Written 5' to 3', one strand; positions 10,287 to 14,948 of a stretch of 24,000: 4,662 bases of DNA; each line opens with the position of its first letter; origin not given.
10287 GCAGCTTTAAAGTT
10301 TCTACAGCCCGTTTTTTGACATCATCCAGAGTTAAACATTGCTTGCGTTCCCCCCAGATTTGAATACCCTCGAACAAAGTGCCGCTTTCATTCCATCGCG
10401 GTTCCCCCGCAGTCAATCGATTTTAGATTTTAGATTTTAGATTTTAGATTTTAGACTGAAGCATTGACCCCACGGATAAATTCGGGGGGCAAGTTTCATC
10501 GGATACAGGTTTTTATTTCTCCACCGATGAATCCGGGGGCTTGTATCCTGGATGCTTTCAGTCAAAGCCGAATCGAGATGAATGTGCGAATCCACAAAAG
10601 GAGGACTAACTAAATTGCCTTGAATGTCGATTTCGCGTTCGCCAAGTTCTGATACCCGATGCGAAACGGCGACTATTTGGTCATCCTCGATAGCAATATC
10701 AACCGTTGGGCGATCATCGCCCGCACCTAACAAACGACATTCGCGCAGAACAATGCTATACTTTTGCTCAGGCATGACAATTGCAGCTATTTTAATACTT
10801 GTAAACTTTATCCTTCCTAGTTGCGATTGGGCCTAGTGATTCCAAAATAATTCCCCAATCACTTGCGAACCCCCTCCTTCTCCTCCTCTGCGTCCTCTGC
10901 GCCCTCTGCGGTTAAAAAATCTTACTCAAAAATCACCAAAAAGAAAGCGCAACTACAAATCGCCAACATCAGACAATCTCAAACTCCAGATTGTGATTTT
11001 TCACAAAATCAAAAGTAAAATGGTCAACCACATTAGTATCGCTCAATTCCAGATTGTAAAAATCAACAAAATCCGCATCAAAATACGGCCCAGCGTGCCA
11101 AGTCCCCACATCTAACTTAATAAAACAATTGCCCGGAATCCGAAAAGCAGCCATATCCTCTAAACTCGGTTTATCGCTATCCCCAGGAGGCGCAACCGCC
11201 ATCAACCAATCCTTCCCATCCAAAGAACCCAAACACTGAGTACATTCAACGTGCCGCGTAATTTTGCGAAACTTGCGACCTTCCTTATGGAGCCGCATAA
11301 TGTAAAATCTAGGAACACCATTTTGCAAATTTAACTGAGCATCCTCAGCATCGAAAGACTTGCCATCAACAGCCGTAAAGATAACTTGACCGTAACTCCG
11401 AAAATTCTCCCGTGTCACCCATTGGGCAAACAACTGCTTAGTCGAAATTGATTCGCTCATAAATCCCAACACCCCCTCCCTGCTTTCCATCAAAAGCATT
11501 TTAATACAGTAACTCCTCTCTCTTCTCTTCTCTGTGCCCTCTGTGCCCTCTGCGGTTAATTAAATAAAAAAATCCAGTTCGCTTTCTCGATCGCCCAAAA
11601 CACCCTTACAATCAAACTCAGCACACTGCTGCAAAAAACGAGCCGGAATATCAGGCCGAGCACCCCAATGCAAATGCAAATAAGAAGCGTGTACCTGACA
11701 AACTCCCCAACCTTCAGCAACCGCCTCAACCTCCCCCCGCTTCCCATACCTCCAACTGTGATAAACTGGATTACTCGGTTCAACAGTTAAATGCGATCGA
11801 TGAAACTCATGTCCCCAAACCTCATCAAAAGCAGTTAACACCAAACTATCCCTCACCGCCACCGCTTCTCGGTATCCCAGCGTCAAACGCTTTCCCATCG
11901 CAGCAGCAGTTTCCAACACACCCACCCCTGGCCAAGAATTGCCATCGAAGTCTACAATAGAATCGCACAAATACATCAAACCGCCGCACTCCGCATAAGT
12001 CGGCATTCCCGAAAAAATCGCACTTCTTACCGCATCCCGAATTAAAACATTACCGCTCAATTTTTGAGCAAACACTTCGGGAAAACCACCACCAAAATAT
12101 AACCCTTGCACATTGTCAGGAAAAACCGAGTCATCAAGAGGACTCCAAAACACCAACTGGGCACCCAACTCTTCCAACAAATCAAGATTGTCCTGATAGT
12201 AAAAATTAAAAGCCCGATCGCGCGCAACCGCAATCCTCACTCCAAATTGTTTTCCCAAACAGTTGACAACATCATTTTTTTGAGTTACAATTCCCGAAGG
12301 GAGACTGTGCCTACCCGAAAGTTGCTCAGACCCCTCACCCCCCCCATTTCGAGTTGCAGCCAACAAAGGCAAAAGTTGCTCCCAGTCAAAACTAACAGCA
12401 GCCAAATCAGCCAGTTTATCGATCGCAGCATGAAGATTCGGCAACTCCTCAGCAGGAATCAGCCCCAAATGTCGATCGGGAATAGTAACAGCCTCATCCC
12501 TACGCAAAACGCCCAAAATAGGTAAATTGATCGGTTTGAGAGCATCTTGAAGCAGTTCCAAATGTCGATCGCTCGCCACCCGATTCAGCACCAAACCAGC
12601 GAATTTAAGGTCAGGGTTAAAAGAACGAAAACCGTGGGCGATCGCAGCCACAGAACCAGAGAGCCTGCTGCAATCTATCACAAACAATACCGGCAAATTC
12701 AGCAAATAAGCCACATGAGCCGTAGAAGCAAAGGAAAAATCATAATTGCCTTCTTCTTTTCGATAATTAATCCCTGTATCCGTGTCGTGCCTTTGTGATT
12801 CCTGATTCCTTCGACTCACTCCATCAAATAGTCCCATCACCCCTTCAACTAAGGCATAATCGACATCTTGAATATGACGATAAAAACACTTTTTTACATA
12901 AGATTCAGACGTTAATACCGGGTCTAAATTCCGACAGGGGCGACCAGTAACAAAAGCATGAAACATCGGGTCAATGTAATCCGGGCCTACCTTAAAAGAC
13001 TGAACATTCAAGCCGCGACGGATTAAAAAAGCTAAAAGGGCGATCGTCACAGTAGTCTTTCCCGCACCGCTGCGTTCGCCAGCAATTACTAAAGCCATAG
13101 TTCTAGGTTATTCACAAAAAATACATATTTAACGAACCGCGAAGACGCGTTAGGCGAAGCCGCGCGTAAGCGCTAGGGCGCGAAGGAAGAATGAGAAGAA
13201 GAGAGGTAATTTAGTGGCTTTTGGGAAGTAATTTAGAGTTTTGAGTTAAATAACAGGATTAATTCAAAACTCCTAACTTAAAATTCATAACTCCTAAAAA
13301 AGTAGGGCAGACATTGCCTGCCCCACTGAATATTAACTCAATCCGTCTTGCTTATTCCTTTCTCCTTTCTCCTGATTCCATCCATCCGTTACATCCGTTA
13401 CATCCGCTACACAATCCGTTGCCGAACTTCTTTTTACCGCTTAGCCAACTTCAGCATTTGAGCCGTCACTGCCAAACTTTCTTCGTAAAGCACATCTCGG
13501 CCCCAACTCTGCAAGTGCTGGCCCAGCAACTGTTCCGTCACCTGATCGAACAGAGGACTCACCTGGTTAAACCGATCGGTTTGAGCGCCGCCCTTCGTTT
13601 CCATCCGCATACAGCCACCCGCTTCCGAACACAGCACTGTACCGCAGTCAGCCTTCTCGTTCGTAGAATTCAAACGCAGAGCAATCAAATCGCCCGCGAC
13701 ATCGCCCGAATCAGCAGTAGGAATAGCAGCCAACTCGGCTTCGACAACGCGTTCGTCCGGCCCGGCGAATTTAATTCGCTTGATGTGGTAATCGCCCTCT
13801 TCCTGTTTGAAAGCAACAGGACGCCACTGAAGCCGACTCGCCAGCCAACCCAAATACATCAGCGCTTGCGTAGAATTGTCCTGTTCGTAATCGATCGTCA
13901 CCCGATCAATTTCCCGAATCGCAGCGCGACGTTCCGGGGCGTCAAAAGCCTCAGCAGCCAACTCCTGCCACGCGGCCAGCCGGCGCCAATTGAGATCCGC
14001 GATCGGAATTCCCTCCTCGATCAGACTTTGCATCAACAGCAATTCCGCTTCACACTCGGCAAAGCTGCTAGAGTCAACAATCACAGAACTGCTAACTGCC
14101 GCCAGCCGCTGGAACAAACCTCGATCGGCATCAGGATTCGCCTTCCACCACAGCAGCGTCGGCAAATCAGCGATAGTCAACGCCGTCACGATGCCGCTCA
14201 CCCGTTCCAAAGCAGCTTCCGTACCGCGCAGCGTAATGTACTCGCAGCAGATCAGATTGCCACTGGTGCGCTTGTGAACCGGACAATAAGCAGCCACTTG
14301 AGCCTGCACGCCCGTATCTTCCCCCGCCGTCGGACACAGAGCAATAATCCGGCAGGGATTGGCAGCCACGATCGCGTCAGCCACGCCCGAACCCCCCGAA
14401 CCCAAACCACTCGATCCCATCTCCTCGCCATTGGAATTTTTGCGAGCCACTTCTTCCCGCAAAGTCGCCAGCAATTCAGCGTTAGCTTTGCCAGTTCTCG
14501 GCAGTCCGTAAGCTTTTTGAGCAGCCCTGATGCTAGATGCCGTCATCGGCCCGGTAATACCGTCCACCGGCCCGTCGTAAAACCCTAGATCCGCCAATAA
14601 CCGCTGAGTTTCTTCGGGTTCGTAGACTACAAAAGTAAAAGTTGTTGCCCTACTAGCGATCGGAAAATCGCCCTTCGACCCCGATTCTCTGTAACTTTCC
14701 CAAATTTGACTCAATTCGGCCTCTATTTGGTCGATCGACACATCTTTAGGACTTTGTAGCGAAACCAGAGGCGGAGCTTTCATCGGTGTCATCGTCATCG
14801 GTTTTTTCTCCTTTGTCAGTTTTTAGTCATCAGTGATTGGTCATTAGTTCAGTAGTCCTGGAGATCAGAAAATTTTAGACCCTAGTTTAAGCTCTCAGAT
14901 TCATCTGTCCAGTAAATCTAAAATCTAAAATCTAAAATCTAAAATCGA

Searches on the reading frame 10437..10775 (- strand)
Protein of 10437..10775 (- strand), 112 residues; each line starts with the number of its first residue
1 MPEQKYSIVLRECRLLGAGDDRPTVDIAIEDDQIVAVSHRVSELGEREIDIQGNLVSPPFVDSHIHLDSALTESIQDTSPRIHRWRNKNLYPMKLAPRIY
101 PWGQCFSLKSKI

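Call 87: search_protein_families(library=pfam, proteins=[window:10437-10775:-], max_evalue=0.00001)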
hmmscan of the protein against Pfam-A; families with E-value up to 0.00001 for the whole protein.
window:10437-10775:- (112 aa): 1 family
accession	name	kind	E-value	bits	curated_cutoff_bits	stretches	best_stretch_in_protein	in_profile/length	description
PF07969.17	Amidohydro_3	-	9.1e-07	29.1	29.7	1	47-88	1-41/472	Amidohydrolase family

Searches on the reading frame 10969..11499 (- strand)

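Call 87: search_protein_families(library=pfam, proteins=[window:10969-11499:-], max_evalue=0.00001)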
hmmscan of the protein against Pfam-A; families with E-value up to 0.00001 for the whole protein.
window:10969-11499:- (176 aa): 1 family
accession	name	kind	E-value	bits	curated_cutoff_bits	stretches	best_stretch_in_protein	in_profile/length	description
PF04115.18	Ureidogly_lyase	-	3.6e-09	36.9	23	1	22-137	3-128/162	Ureidoglycolate lyase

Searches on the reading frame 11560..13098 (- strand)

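Call 87: search_protein_families(library=pfam, proteins=[window:11560-13098:-], max_evalue=0.00001)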
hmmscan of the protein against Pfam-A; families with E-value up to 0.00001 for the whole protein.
window:11560-13098:- (512 aa): 3 families
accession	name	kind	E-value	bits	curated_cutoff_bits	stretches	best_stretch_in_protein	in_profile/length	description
PF07685.20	GATase_3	-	6.5e-38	130.8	27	1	288-481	1-194/196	CobB/CobQ-like glutamine amidotransferase domain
PF01656.29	CbiA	-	1.6e-21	77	25.4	1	3-211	1-123/125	CobQ/CobB/MinD/ParA nucleotide binding domain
PF13500.12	AAA_26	-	8.5e-06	26.2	27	0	2-36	2-36/198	AAA domain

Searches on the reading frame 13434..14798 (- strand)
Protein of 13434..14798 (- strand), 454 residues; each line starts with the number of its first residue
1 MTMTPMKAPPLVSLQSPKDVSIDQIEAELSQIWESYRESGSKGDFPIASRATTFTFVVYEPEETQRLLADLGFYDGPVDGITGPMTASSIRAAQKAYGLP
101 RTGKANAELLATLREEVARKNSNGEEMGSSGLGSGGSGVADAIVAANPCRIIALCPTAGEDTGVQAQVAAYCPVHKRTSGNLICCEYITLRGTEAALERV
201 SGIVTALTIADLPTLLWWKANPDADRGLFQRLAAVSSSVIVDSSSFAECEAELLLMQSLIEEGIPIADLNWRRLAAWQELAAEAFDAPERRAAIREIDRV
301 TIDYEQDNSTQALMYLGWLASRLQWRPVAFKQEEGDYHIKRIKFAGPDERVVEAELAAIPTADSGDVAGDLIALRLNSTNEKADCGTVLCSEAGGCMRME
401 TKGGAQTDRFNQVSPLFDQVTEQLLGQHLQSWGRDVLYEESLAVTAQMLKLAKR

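Call 87: search_protein_families(library=pfam, proteins=[window:13434-14798:-], max_evalue=0.00001)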
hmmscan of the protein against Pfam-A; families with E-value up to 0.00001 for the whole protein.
window:13434-14798:- (454 aa): 3 families
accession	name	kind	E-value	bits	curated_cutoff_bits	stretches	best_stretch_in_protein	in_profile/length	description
PF20171.3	OpcA_G6PD_C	-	5.8e-36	124.3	27.7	1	265-442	2-135/135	Glucose-6-phosphate dehydrogenase subunit C-terminal domain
PF10128.15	OpcA_G6PD_assem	-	1.4e-34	119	27.9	1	140-257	1-117/118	Glucose-6-phosphate dehydrogenase subunit N-terminal domain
PF01471.23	PG_binding_1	-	1e-13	51.7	23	1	62-113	6-57/57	Putative peptidoglycan binding domain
